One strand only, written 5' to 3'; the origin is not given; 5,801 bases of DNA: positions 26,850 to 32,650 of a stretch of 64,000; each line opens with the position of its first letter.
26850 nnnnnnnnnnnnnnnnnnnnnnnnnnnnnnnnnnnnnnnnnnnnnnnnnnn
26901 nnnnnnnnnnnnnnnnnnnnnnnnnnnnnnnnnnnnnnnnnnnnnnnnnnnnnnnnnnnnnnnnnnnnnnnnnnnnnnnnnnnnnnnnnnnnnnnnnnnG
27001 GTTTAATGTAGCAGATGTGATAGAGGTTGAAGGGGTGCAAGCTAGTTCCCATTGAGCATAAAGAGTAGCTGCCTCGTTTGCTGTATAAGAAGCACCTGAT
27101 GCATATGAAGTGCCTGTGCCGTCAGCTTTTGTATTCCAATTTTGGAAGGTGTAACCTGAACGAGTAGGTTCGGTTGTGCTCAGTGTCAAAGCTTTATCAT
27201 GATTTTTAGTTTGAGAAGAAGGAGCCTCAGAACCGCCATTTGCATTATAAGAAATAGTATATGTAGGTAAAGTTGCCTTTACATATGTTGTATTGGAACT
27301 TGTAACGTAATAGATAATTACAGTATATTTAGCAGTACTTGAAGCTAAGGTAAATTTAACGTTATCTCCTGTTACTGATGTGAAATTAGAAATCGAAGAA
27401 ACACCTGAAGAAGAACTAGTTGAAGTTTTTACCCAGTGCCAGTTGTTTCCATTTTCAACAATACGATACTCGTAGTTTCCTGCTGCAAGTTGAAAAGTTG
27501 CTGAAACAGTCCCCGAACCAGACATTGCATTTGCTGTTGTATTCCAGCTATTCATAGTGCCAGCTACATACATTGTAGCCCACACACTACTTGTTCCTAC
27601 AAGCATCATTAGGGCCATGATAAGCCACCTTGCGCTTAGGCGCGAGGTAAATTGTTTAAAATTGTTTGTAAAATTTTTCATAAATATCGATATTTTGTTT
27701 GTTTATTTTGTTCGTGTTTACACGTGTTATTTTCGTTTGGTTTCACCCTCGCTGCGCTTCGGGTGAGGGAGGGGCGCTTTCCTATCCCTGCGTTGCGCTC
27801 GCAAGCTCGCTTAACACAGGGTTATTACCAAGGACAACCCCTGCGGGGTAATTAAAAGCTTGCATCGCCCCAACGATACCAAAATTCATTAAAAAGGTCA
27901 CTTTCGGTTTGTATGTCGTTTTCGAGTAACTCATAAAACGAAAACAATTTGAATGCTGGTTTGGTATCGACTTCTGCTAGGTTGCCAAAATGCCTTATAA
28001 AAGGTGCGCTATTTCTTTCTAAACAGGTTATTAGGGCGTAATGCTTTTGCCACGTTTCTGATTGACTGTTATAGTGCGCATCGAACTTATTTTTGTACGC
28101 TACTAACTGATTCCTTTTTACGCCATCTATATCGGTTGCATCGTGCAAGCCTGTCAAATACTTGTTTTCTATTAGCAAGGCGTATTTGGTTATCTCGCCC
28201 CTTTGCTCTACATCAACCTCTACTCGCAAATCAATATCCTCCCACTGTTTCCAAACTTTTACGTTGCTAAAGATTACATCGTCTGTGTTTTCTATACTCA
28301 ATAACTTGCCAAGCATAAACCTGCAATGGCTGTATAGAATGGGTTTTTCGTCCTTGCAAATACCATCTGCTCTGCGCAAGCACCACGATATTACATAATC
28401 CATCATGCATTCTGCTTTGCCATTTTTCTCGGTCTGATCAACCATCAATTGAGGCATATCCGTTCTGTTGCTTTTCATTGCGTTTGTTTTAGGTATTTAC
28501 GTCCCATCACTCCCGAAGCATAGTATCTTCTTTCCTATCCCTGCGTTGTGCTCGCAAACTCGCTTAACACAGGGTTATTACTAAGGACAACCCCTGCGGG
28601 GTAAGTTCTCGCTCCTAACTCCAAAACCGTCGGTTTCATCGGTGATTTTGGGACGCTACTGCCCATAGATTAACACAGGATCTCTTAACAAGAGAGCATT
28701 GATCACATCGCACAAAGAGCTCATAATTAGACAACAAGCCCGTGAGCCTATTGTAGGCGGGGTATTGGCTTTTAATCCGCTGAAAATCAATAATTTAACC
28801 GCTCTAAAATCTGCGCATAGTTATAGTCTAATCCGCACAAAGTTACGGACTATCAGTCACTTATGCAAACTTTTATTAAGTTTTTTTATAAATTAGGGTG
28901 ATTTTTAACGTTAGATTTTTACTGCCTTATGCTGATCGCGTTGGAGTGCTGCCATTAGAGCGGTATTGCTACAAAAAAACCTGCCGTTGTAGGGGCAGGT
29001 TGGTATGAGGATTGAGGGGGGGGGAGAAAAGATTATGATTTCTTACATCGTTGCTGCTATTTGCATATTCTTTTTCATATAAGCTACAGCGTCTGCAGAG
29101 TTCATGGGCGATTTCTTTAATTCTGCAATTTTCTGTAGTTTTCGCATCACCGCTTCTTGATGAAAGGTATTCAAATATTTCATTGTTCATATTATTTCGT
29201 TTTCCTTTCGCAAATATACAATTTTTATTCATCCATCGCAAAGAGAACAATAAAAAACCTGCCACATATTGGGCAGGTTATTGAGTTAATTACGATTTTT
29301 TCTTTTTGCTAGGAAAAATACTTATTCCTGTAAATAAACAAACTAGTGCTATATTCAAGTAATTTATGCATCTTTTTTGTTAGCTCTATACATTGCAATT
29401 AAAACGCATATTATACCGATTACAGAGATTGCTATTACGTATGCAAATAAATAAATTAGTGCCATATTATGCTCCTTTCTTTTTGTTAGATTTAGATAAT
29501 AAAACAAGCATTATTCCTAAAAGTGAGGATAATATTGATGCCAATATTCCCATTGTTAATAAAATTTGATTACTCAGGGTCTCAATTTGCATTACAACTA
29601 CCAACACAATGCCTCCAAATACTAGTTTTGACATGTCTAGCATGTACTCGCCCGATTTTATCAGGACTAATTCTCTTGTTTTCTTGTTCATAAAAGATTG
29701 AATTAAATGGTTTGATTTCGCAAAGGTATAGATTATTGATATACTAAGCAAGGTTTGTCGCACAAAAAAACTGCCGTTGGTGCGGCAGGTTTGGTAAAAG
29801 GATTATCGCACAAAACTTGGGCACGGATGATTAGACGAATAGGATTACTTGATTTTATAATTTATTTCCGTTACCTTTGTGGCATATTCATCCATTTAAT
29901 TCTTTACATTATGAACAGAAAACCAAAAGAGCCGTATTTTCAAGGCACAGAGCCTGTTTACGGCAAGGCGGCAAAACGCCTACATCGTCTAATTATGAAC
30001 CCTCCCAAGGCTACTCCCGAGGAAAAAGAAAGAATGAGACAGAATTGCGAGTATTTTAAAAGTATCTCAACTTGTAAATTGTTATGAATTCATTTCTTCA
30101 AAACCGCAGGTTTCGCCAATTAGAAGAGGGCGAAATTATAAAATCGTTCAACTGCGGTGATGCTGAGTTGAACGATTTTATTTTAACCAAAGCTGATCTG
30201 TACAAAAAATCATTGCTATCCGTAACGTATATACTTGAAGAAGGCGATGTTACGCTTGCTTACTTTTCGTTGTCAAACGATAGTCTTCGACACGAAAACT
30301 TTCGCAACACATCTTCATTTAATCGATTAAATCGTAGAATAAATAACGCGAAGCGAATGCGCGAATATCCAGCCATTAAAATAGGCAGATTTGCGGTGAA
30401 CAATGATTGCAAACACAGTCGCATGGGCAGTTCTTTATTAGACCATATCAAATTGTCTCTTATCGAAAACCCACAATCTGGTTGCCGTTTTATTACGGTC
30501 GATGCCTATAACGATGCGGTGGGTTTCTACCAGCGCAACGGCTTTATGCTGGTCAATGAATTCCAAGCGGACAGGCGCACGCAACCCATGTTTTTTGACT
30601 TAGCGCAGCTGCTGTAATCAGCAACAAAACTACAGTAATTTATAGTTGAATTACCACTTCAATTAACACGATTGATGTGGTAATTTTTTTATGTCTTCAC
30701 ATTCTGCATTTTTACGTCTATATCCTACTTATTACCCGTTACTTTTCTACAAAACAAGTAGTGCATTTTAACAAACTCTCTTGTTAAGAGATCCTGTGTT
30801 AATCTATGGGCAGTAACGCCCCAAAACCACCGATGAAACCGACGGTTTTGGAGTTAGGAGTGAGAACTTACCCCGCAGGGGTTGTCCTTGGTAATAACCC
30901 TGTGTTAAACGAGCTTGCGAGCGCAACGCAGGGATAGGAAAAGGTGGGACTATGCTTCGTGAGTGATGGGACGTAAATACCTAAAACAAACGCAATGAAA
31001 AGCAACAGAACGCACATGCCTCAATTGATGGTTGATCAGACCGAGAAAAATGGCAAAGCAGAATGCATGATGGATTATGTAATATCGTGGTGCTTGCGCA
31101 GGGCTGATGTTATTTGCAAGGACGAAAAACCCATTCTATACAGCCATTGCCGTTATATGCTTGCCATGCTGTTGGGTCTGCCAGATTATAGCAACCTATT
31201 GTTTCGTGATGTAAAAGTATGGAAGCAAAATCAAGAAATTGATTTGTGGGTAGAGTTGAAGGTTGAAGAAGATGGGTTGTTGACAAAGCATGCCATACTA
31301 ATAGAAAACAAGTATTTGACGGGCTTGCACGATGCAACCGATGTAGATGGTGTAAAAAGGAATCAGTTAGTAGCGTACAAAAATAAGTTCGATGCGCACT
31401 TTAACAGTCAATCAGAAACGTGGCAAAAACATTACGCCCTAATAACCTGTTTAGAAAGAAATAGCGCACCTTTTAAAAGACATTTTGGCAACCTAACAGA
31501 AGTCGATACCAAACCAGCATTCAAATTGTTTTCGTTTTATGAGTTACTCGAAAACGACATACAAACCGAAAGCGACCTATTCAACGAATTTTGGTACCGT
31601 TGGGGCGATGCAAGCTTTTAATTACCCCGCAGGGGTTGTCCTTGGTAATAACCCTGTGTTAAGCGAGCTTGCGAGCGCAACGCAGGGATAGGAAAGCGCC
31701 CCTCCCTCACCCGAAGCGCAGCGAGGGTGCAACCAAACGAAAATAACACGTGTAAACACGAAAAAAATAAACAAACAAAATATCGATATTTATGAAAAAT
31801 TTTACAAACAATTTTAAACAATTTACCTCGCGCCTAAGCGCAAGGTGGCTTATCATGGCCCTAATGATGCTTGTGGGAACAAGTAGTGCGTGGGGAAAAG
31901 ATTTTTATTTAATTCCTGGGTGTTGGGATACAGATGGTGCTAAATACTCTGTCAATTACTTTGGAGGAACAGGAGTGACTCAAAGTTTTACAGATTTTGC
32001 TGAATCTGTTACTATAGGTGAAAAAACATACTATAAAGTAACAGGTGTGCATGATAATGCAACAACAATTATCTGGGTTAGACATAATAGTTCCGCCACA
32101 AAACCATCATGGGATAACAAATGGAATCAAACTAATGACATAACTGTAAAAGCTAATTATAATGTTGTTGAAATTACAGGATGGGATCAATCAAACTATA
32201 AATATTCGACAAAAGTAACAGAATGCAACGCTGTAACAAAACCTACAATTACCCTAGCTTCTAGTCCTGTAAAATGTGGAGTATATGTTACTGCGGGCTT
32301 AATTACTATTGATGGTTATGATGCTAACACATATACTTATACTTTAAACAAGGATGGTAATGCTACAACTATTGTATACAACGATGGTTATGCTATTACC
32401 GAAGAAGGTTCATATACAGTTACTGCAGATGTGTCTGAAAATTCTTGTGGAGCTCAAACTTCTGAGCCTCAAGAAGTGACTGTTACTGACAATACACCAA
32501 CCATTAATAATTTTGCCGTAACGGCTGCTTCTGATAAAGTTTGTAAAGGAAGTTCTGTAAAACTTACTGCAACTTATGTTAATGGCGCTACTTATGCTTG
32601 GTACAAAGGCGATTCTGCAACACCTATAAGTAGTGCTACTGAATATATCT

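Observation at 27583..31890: Near-identical ~1.1-kb inverted repeats head the two divergent arms and flank a 2.1-kb core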

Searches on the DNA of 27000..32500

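Call 6: search_rna_families(source=window, start=27000, end=32500, threshold=evalue, max_evalue=5, show_alignments=3)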
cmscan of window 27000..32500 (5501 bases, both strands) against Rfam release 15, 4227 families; matches with E-value up to 5: 3.
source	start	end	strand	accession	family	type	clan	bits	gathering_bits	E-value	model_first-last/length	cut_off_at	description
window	30617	30699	+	RF02362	Yfr10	Gene; sRNA;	-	24.1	43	2.8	1-78/78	no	Cyanobacterial functional RNA 10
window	29249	29359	-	RF01859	Phe_leader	Cis-reg; leader;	-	23.9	55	1.1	1-125/125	no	Phenylalanine leader peptide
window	29247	29335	-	RF02048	STnc30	Gene; sRNA;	-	21.4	120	4.4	1-132/132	no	Salmonella enterica conserved region STnc30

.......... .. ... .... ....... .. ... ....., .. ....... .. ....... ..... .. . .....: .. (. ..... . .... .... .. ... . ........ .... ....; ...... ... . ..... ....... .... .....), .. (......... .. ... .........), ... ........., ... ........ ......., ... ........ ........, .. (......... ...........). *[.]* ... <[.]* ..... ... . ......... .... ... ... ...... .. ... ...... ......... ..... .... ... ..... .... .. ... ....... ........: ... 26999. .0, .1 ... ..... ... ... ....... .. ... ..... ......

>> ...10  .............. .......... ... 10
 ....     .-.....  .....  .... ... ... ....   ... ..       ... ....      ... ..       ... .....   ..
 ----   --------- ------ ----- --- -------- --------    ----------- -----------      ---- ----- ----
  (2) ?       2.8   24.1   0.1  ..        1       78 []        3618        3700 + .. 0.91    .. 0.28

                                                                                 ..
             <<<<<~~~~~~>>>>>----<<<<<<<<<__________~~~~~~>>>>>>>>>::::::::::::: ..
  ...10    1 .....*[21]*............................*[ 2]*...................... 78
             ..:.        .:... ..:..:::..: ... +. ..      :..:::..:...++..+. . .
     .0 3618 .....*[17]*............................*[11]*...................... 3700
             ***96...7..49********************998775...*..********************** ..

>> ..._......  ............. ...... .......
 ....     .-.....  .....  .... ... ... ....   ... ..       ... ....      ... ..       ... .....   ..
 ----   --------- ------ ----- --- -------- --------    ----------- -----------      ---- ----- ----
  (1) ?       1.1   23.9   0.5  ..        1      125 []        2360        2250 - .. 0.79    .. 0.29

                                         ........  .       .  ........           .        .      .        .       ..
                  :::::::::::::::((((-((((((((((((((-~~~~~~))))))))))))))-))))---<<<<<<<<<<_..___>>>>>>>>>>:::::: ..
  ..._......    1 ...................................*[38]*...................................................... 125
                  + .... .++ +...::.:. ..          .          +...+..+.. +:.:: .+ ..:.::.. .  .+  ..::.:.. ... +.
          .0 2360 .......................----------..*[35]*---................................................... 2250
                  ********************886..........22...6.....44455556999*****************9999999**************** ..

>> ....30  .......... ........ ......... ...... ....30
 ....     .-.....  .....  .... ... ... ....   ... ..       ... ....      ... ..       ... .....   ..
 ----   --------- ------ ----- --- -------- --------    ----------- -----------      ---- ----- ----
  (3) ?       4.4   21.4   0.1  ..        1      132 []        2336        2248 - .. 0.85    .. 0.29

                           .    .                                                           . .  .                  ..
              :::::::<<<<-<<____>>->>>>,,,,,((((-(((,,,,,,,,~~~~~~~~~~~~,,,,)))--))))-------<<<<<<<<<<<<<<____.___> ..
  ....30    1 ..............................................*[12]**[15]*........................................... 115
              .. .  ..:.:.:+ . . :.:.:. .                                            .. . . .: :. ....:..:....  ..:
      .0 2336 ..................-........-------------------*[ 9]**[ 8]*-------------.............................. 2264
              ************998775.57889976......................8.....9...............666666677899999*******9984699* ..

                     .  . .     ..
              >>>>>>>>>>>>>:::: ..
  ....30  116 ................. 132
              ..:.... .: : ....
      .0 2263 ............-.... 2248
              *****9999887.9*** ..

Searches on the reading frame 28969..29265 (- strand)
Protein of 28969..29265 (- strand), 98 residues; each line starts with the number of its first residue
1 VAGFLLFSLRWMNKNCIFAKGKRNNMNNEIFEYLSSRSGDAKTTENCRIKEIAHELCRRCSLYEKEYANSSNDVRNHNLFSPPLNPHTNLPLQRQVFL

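Call 10: search_protein_families(library=pfam, proteins=[window:28969-29265:-], max_evalue=0.01)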
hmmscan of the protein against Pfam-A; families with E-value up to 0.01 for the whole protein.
window:28969-29265:- (98 aa): 0 families

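Call 11: search_protein_families(library=ncbifam, proteins=[window:28969-29265:-], max_evalue=0.1)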
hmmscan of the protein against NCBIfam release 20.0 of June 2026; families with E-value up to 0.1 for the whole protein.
window:28969-29265:- (98 aa): 0 families

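Call 41: search_protein_families(library=padloc, proteins=[window:28969-29265:-], max_evalue=0.01)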
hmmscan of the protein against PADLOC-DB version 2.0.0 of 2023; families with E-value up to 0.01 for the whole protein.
window:28969-29265:- (98 aa): 0 families

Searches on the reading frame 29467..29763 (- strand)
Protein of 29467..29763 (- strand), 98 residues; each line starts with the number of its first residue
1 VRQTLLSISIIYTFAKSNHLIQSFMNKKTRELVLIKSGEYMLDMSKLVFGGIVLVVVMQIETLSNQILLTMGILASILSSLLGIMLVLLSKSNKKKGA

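Call 10: search_protein_families(library=pfam, proteins=[window:29467-29763:-], max_evalue=0.01)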
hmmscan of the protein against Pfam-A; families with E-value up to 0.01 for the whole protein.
window:29467-29763:- (98 aa): 1 family
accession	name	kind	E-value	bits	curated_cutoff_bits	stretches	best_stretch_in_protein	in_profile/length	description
PF20482.3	DUF6722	-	1.9e-05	25.2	27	1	38-86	2-49/49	Family of unknown function (DUF6722)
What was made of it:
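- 29467..29763 (-): DUF6722 small protein, recurrent cargo of the cores. Call 10.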

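Call 11: search_protein_families(library=ncbifam, proteins=[window:29467-29763:-], max_evalue=0.1)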
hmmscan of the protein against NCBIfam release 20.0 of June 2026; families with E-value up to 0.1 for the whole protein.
window:29467-29763:- (98 aa): 0 families

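Call 41: search_protein_families(library=padloc, proteins=[window:29467-29763:-], max_evalue=0.01)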
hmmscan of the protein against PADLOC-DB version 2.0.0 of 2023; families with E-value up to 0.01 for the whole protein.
window:29467-29763:- (98 aa): 0 families
